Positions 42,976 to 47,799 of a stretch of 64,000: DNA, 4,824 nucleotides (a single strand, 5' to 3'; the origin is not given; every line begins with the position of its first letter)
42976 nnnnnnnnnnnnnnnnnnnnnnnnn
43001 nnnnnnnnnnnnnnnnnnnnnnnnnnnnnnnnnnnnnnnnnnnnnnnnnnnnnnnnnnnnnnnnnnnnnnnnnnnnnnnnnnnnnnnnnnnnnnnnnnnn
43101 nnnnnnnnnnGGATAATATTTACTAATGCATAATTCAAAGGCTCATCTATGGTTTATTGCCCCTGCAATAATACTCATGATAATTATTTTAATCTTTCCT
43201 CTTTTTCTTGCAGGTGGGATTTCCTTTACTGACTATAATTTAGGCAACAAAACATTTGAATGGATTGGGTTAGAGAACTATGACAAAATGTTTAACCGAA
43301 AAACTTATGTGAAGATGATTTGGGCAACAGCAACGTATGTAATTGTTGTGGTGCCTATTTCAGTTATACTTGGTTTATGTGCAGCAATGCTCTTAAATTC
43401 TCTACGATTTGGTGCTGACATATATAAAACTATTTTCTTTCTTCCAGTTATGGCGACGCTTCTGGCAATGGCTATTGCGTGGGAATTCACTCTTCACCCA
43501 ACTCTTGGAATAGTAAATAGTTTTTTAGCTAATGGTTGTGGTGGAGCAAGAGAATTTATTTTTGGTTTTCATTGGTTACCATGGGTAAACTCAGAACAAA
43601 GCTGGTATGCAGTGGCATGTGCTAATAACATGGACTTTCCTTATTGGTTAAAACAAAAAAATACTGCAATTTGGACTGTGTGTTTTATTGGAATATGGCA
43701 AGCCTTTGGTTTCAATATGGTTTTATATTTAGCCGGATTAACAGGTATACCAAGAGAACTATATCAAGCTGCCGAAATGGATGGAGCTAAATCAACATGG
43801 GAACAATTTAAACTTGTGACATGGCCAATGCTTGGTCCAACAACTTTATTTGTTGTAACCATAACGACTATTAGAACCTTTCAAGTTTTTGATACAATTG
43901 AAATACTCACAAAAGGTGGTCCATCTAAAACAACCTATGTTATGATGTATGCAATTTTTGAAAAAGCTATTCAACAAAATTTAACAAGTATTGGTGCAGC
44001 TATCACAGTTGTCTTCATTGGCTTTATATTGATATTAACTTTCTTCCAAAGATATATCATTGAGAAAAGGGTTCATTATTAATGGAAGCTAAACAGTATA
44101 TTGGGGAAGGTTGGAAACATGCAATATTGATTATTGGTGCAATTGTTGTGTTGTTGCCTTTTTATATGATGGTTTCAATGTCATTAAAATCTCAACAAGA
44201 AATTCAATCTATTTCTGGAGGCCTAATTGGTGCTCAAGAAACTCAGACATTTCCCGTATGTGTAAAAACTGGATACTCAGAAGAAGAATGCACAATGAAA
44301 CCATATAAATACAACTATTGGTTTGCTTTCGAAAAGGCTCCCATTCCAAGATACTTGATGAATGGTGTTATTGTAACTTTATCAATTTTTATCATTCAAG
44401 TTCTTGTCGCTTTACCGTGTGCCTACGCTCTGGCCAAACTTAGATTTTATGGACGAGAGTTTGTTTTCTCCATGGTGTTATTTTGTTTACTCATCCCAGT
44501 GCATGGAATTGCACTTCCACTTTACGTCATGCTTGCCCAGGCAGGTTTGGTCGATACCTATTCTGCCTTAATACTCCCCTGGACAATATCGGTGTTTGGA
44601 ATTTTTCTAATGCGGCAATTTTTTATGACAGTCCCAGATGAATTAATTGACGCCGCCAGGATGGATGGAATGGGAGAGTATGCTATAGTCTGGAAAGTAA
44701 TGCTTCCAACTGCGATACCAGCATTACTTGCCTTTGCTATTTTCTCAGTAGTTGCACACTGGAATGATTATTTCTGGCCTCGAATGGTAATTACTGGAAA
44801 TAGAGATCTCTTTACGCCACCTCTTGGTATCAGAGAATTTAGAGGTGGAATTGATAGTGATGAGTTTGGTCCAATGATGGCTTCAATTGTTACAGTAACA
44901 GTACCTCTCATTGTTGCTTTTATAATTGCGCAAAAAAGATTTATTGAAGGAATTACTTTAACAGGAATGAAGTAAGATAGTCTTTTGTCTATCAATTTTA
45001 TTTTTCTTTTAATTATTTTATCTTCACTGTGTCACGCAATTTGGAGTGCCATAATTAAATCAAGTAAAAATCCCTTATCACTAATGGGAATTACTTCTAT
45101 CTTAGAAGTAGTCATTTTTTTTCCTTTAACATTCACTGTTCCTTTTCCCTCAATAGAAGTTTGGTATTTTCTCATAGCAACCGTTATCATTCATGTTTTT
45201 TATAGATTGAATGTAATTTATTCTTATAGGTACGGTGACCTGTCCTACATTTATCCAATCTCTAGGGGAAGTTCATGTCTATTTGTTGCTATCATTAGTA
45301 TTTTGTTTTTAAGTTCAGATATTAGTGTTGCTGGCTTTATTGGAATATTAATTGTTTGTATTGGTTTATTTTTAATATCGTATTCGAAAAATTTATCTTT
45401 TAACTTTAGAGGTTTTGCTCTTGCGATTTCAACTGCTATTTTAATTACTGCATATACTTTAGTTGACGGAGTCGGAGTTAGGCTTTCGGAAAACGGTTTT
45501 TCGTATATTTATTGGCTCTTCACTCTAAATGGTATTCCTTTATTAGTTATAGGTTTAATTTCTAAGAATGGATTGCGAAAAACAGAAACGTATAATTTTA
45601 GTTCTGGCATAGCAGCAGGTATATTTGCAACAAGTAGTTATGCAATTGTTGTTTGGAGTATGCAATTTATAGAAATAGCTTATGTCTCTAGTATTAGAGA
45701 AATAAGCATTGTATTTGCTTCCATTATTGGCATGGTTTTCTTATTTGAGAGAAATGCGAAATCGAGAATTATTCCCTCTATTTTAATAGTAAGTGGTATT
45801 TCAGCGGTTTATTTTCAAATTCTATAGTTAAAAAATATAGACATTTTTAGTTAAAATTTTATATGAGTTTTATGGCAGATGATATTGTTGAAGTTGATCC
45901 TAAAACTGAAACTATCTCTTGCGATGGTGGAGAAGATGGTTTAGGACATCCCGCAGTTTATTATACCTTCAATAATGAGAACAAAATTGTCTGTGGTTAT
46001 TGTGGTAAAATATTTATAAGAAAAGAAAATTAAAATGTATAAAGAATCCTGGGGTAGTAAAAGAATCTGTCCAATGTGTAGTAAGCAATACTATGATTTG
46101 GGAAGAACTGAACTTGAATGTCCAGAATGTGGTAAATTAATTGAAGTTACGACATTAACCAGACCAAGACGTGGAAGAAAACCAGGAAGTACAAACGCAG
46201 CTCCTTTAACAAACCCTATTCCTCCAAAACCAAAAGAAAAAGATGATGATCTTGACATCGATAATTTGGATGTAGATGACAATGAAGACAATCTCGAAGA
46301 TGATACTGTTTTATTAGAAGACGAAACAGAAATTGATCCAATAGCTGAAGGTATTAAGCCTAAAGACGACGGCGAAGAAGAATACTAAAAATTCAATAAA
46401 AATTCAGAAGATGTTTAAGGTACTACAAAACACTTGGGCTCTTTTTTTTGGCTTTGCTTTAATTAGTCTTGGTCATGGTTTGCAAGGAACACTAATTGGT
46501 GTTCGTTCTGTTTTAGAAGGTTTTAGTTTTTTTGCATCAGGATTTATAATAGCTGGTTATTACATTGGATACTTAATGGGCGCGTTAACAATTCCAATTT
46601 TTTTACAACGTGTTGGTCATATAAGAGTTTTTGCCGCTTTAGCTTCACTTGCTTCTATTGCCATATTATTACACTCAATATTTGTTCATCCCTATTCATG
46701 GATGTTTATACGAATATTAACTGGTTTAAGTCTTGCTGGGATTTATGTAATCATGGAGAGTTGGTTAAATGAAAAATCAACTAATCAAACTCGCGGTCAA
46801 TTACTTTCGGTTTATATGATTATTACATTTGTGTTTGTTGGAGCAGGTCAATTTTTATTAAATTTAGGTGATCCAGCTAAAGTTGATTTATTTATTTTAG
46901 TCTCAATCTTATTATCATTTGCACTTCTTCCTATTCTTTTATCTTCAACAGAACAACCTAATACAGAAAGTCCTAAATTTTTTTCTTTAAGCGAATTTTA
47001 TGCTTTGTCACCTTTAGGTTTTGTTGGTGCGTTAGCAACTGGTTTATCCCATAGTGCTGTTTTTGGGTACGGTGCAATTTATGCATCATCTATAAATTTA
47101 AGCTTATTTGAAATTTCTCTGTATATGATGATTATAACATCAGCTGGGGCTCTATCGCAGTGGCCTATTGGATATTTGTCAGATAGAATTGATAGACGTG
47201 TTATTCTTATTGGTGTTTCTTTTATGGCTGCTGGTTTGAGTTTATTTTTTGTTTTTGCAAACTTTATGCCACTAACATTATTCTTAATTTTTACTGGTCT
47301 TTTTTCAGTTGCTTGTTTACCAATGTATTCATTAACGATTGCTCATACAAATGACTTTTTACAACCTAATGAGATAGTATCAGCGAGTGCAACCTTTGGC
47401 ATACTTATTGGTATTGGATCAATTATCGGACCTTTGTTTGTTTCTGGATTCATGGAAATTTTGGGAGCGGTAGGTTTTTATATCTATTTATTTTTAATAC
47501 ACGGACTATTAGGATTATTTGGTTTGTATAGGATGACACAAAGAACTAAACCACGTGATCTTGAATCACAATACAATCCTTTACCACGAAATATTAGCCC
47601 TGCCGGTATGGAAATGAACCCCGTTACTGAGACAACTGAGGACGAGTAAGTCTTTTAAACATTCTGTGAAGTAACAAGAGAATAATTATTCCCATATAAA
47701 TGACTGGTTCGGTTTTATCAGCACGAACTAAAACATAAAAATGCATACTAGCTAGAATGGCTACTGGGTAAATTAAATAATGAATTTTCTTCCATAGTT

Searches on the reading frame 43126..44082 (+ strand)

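Call 52: search_protein_families(library=pfam, proteins=[window:43126-44082:+], max_evalue=0.001)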
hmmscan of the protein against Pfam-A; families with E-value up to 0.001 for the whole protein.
window:43126-44082:+ (318 aa): 1 family
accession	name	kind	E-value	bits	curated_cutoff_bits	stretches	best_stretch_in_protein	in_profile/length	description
PF00528.27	BPD_transp_1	-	9.7e-12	45.4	26.4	1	80-312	2-179/184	Binding-protein-dependent transport system inner membrane component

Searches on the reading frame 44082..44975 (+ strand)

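Call 52: search_protein_families(library=pfam, proteins=[window:44082-44975:+], max_evalue=0.001)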
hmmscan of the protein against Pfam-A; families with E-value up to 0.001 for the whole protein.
window:44082-44975:+ (297 aa): 1 family
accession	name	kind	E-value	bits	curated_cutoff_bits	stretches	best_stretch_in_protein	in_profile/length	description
PF00528.27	BPD_transp_1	-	1.1e-19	71.3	26.4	1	111-285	2-176/184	Binding-protein-dependent transport system inner membrane component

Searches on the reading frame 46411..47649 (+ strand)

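Call 67: search_protein_families(library=ncbifam, proteins=[window:46411-47649:+], max_evalue=0.00001)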
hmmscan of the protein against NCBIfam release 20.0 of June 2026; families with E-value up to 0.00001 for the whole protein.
window:46411-47649:+ (412 aa): 3 families
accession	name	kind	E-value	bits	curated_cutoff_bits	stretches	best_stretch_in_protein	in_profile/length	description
NF002962.0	PRK03633.1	equivalog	2.7e-31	109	361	1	11-359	11-356/382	MFS transporter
TIGR00900.1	2A0121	subfamily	1.9e-07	30.7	319.6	1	234-348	35-150/364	H+ Antiporter protein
TIGR00895.1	2A0115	subfamily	2e-07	30.3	418.55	0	42-137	53-148/398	aromatic acid/H+ symport family MFS transporter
